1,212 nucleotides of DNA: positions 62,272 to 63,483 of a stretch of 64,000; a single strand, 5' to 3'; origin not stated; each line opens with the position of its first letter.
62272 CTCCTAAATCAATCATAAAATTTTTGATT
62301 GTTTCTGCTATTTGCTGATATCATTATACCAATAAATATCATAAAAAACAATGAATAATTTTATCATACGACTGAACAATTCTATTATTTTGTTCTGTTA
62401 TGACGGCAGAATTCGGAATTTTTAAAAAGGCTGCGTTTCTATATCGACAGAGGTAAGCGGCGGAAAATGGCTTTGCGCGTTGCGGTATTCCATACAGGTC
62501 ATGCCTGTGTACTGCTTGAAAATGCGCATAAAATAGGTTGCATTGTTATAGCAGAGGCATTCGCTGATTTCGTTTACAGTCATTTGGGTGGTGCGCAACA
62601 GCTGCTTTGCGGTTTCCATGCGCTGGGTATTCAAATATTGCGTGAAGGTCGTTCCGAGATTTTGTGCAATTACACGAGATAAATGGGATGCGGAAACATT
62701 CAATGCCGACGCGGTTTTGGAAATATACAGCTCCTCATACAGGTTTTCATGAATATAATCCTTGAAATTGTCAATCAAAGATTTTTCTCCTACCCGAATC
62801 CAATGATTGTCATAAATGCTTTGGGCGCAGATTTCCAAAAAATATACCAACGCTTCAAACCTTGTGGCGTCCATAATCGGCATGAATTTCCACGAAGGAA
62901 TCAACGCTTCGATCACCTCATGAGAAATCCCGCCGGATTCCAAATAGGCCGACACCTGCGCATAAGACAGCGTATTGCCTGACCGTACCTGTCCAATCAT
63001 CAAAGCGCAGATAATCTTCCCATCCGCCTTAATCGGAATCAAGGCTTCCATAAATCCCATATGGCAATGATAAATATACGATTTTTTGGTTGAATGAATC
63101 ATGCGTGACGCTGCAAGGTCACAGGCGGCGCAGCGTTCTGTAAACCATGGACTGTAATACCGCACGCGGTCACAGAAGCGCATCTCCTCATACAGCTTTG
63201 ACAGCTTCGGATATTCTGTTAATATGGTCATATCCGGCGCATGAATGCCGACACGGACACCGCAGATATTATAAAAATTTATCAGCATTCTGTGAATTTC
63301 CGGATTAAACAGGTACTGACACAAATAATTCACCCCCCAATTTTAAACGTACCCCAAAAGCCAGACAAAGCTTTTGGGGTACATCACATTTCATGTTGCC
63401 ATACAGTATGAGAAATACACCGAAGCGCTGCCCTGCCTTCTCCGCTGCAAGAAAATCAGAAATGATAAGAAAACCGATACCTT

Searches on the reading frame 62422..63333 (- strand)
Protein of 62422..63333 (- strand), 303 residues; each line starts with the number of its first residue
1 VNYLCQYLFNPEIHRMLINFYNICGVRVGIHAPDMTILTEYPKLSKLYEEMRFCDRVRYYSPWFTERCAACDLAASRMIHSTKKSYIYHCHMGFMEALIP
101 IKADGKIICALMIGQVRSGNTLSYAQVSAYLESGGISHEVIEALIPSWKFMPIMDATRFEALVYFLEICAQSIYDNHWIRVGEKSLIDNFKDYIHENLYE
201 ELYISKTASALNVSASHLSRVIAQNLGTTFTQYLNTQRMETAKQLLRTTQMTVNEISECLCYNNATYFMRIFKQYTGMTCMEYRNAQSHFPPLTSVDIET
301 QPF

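Call 41: search_protein_families(library=pfam, proteins=[window:62422-63333:-], max_evalue=0.00001)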
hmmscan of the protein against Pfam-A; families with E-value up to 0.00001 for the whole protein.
window:62422-63333:- (303 aa): 3 families
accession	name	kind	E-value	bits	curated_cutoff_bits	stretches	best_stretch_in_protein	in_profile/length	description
PF10114.15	PocR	-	8.7e-27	94.3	23.9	1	11-176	6-160/162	Sensory domain found in PocR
PF12833.13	HTH_18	-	2.9e-20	72.8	33.6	1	208-285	2-79/80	Helix-turn-helix domain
PF00165.29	HTH_AraC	-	4.7e-17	62.1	26.6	1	246-285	1-42/42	Bacterial regulatory helix-turn-helix proteins, AraC family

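Call 45: find_encoding_contigs(protein=window:62422-63333:-, flank=10000, max_places=6)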
Protein window:62422-63333:- (303 aa): no gene with exactly this product is on record in the collection.
